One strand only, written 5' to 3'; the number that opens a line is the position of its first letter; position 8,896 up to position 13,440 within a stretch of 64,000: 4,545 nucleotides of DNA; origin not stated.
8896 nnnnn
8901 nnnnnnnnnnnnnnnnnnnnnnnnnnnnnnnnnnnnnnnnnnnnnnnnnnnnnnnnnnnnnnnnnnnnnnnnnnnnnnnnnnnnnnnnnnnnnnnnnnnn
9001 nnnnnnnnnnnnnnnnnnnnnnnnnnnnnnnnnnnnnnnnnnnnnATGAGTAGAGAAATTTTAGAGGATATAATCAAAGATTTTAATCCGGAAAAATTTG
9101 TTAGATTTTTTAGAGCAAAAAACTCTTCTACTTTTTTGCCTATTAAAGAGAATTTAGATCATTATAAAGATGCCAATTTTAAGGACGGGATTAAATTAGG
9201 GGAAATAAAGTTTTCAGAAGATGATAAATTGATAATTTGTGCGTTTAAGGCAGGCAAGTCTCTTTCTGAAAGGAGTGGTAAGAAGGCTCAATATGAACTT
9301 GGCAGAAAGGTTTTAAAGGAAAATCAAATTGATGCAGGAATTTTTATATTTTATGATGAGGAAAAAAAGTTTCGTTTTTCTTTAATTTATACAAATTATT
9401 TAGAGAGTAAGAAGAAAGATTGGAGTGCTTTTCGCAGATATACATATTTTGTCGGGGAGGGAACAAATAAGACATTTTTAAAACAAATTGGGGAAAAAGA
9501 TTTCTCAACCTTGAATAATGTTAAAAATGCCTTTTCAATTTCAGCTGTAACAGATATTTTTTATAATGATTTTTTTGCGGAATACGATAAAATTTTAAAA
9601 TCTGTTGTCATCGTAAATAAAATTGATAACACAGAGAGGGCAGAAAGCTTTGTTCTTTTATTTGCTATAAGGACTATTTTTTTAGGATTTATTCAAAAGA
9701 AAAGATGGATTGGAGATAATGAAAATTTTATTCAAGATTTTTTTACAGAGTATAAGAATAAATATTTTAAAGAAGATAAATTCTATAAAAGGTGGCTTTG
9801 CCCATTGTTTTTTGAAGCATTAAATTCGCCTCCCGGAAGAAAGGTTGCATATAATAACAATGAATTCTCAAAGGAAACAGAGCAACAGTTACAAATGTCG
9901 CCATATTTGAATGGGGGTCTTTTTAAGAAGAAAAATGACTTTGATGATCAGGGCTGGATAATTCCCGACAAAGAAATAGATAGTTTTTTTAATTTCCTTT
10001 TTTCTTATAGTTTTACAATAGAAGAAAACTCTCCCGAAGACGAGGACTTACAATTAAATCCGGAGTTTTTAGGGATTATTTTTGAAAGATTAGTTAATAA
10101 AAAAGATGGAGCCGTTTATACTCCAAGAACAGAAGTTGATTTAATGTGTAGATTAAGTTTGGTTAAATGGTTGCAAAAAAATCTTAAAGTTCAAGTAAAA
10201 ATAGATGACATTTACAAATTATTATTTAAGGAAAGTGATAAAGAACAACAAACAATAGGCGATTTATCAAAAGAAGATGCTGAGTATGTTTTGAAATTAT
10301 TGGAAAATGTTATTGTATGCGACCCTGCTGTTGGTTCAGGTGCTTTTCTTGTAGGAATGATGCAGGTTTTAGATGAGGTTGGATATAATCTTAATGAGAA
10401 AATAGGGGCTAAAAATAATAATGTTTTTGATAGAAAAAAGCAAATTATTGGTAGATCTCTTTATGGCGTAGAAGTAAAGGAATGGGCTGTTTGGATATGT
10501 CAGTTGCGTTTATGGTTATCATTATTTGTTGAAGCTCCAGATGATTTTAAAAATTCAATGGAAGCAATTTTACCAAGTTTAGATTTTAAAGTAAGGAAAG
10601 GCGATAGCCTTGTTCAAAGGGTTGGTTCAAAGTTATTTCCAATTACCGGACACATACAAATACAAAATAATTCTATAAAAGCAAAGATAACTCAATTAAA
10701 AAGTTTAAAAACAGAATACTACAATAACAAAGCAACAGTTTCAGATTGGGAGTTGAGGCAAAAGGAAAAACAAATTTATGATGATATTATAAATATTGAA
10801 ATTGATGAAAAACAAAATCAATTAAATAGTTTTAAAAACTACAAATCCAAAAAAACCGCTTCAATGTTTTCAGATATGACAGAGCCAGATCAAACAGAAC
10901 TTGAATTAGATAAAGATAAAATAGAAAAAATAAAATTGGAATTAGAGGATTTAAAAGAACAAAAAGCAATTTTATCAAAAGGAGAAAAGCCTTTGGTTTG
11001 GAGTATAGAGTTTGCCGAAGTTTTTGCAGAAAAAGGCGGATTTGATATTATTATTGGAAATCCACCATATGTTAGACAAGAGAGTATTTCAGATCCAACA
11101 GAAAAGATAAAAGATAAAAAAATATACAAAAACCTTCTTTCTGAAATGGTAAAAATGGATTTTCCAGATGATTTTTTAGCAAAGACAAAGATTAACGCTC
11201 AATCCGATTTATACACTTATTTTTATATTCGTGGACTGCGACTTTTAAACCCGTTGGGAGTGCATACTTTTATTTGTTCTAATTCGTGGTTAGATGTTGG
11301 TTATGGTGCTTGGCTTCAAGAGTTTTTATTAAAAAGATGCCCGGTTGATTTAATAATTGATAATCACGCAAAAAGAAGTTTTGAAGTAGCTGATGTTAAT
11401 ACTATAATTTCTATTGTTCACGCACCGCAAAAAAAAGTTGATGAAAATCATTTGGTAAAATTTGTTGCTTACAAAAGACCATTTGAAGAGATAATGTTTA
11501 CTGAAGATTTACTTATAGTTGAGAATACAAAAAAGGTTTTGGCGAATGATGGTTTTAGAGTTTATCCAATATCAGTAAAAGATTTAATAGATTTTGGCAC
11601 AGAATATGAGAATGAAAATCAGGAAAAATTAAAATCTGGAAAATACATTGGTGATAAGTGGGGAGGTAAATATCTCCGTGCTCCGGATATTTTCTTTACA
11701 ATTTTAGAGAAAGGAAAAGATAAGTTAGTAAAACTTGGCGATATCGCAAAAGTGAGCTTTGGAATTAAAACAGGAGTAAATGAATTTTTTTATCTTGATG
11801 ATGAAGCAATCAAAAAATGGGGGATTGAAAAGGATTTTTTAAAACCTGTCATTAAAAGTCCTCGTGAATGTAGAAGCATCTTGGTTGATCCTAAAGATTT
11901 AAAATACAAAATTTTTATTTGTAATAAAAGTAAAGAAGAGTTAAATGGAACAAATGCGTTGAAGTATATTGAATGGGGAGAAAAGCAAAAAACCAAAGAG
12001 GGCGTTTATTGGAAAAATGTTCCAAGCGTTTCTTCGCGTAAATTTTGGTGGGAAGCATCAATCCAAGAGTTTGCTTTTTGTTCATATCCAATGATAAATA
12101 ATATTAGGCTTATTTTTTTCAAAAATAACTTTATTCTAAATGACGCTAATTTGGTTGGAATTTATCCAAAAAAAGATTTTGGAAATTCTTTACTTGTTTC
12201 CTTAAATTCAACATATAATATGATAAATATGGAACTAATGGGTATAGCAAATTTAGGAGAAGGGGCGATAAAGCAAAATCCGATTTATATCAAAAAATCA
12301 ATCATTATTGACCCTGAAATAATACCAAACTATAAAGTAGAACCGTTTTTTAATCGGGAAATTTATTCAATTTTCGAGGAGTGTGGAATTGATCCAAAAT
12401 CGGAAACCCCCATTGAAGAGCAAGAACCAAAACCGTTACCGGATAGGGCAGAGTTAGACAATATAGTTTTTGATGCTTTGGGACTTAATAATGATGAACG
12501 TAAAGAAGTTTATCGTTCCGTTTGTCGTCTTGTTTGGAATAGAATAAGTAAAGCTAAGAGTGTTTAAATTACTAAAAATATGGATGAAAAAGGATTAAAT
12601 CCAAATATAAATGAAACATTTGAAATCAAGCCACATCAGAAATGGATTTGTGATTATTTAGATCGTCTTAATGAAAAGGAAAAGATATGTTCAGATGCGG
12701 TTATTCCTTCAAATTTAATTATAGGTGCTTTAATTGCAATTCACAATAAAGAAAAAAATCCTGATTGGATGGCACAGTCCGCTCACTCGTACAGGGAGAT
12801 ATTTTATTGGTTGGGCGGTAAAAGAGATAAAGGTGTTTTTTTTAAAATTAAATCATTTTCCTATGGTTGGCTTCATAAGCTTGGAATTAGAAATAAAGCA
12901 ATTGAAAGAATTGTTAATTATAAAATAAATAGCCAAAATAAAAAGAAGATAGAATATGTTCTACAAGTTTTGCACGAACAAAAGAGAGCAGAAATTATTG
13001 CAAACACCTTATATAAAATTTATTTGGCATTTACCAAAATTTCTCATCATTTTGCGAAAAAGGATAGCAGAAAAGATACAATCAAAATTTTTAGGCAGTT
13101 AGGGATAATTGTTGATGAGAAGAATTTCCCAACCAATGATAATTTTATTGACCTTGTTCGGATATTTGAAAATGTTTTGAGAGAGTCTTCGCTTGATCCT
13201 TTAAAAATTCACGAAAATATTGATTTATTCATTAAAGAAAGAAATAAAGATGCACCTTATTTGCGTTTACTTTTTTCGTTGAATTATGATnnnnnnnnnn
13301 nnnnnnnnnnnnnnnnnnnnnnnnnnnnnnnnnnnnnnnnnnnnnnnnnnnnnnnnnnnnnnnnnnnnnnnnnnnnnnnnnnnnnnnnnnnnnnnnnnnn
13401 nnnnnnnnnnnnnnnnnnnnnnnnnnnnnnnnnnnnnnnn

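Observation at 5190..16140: Restriction/DISARM-like island with an unusual PLD-SNF2 fusion, a giant gamma-class MTase and a 1186-aa unknown partner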

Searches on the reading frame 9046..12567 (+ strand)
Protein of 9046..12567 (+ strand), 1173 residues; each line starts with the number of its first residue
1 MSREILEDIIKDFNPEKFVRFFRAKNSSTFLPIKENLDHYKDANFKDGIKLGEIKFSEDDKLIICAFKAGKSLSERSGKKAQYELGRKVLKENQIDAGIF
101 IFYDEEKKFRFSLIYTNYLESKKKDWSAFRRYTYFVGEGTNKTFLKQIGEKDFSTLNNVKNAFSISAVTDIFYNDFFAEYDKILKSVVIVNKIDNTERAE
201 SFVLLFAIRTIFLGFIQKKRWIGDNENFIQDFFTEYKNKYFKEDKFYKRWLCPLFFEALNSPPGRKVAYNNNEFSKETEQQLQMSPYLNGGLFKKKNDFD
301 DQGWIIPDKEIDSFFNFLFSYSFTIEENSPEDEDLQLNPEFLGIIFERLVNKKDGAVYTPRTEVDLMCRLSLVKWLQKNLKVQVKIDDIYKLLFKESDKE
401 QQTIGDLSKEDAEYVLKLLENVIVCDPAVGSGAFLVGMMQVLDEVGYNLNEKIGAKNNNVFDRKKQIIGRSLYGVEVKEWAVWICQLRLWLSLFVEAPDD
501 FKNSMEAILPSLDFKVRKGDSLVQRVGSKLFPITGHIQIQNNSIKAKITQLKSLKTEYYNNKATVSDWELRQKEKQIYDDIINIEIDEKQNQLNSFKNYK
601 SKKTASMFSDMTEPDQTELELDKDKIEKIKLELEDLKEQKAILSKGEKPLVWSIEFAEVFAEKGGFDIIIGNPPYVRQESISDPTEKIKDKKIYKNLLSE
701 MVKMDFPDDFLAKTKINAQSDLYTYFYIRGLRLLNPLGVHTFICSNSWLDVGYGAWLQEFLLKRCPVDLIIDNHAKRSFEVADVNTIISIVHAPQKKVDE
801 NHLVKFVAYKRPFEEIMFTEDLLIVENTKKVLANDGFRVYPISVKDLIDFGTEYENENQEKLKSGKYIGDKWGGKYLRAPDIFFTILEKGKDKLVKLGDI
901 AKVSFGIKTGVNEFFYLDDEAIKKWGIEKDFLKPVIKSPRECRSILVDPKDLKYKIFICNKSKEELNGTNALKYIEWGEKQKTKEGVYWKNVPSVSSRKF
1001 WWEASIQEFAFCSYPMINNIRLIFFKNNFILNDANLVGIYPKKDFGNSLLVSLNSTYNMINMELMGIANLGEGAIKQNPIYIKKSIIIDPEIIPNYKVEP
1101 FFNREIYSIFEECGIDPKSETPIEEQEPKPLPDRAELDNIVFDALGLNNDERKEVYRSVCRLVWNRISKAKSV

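Call 4: search_protein_families(library=pfam, proteins=[window:9046-12567:+], max_evalue=0.01)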
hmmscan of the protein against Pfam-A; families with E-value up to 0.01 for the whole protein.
window:9046-12567:+ (1173 aa): 3 families
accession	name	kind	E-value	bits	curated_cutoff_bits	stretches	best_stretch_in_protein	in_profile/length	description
PF07669.17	Eco57I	-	1.2e-29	104.1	25.3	1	471-779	2-171/171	Eco57I restriction-modification methylase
PF20473.4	MmeI_Mtase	-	1.3e-11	44.7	27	1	413-495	12-88/259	MmeI, DNA-methyltransferase domain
PF02384.22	N6_Mtase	-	0.0032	17.3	20.4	0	420-491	46-99/311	N-6 DNA Methylase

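Call 5: search_protein_families(library=padloc, proteins=[window:9046-12567:+], max_evalue=0.01)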
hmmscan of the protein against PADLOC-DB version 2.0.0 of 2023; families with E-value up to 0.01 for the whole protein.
window:9046-12567:+ (1173 aa): 35 families (the best 25 are shown)
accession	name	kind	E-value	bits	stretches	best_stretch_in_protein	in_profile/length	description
PDLC03601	REase_MTase_IIG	-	3.2e-47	159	2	159-526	198-560/1110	Type IIG restriction enzyme-methyltransferase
PDLC03596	REase_MTase_IIG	-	1.2e-42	144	3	409-523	529-640/1148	Type IIG restriction enzyme-methyltransferase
PDLC03612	REase_MTase_IIG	-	1.7e-42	143.7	2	458-800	582-921/1247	Type IIG restriction enzyme-methyltransferase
PDLC03606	REase_MTase_IIG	-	1.8e-27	94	1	652-1163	443-925/935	Type IIG restriction enzyme-methyltransferase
PDLC02643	DrmMI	-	5.7e-25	85.4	1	422-749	602-937/1347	DrmMI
PDLC03604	REase_MTase_IIG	-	1.6e-24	84.1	2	637-915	508-728/1011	Type IIG restriction enzyme-methyltransferase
PDLC03267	MTase_II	-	1.5e-23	81.6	2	812-1004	202-391/539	Type II methyltransferase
PDLC03366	MTase_II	-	3.5e-18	63.6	2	658-814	100-244/568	Type II methyltransferase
PDLC03629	REase_MTase_IIG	-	1.9e-16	57.1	2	651-804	557-697/1182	Type IIG restriction enzyme-methyltransferase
PDLC02638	DrmMI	-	2.9e-16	56.8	1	422-685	600-891/935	DrmMI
PDLC02639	DrmMI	-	4.5e-14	49.7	2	410-575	279-436/803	DrmMI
PDLC03313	MTase_II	-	5.4e-13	46.3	1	661-795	140-253/563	Type II methyltransferase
PDLC02525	PglX|PglXI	-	6.4e-13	46.2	2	578-768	362-536/607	PglX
PDLC02646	DrmMI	-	6.5e-13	45.7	2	647-747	263-349/792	DrmMI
PDLC03627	REase_MTase_IIG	-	1.1e-12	44.6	1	336-492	327-481/1136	Type IIG restriction enzyme-methyltransferase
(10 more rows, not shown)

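Call 6: search_protein_families(library=ncbifam, proteins=[window:9046-12567:+], max_evalue=0.01)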
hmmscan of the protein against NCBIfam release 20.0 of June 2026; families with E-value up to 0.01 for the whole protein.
window:9046-12567:+ (1173 aa): 4 families
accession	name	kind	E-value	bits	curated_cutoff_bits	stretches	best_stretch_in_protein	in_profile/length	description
NF033455.1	BREX_6_MTaseX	exception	2e-11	42.2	900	1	407-798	315-662/1319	BREX-6 system adenine-specific DNA-methyltransferase PglX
NF033451.1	BREX_2_MTaseX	equivalog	5.1e-08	31.1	400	1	419-529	222-322/1185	BREX-2 system adenine-specific DNA-methyltransferase PglX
TIGR03534.1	RF_mod_PrmC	equivalog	0.0027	17.2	199.1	1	657-691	148-182/253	peptide chain release factor N(5)-glutamine methyltransferase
TIGR00536.1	hemK_fam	subfamily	0.0057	15.8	115.5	0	664-689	179-206/286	HemK family protein methyltransferase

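Call 40: search_solved_structures(query=window:9046-12567:+, max_evalue=0.01, show_alignments=2)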
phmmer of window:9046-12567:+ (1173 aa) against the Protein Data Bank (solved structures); distinct sequences matched with E-value up to 0.01: 4.
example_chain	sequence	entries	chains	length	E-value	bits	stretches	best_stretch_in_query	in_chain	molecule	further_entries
8e73_5M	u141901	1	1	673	0.00024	22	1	203-327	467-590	Nad5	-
7a23_a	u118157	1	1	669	0.0028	18.5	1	203-327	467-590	Nad5m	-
7aqq_L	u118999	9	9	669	0.0053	17.6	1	203-327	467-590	NADH-ubiquinone oxidoreductase chain 5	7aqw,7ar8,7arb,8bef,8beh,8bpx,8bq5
7ar7_L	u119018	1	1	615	0.0057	17.5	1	203-326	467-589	NADH-ubiquinone oxidoreductase chain 5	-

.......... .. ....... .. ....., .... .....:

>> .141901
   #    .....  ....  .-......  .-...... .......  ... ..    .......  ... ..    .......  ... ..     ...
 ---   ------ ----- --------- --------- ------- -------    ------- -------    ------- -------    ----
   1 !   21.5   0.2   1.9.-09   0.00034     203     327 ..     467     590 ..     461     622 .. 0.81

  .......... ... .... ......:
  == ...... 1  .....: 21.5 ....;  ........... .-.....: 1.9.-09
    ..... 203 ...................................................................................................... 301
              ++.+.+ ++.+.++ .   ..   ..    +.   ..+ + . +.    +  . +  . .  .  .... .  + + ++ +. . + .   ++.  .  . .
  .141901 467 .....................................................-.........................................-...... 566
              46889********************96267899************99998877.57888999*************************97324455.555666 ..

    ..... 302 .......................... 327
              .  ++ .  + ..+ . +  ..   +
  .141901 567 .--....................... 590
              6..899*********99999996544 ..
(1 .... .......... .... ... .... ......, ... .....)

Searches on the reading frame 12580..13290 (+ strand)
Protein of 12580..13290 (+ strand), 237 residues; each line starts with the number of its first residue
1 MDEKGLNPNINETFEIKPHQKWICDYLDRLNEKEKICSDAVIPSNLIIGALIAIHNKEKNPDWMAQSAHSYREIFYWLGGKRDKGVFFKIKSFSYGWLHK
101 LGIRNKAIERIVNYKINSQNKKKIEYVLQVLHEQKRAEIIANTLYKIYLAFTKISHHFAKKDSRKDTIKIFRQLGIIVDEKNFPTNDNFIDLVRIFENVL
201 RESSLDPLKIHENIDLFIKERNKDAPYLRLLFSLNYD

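Call 49: search_protein_families(library=pfam, proteins=[window:12580-13290:+], max_evalue=0.05)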
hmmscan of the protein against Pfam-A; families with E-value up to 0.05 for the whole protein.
window:12580-13290:+ (237 aa): 1 family
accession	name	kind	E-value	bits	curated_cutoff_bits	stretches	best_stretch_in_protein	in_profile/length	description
PF12579.13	DUF3755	-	0.035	14.2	25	0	208-222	2-16/34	Protein of unknown function (DUF3755)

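Call 62: predict_structure(alignment_id=A5)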
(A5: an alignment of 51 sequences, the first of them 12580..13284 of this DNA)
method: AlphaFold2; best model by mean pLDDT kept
length: 235 residues; sequences in the alignment: 51
mean_pLDDT: 89.4   pTM: 0.84
mean pLDDT of the five models: 89.4, 88.7, 87.1, 87.0, 86.6
residues with pLDDT >= 90: 167; 70-90: 46; 50-70: 17; < 50: 5
segments of 3 or more residues with pLDDT < 50: 1-4
pLDDT, mean of each block of 10 residues (from residue 1): 50 85 97 91 96 94 97 82 63 80 81 84 94 95 97 97 97 98 98 98 91 96 97 92
secondary structure, 60 per line:
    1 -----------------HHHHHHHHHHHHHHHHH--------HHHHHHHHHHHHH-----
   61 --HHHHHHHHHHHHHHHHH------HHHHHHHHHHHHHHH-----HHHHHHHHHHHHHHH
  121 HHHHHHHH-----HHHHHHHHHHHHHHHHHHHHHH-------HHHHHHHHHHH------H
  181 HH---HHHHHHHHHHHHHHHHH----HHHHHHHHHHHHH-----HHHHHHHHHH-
elements in order: H18-34 H43-55 H63-79 H86-100 H106-128 H134-155 H163-173 H186-202 H207-219 H225-234

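Call 88: search_protein_families(library=pfam, alignment_id=A6, max_evalue=0.05)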
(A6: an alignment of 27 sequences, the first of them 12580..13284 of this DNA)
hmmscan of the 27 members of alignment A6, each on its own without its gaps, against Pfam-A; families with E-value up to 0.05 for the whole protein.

A. member 1, window:12580-13284:+ (235 aa): 1 family
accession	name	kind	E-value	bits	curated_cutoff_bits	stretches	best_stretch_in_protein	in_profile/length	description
PF12579.13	DUF3755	-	0.034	14.2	25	0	208-222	2-16/34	Protein of unknown function (DUF3755)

B. families by the number of members that match (of 27 scanned): 10 families
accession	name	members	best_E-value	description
PF18165.6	pP_pnuc_1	5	1e-05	Predicted pPIWI-associating nuclease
PF07531.19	TAFH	1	0.00039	NHR1 homology to TAF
PF21907.4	SAM_CEP-1_C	1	0.0019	CEP-1 C-terminal SAM domain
PF01724.21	DUF29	1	0.0061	Domain of unknown function DUF29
PF21407.2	SduA_N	1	0.011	Shedu protein SduA, N-terminal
PF23220.1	HAT_Syf1_M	1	0.017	Pre-mRNA-splicing factor SYF1 middle HAT repeat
PF02847.23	MA3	1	0.031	MA3 domain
PF12579.13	DUF3755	1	0.034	Protein of unknown function (DUF3755)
PF11071.14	Nuc_deoxyri_tr3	1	0.048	Nucleoside 2-deoxyribosyltransferase YtoQ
PF17943.6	HOCHOB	1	0.05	Homeobox-cysteine loop-homeobox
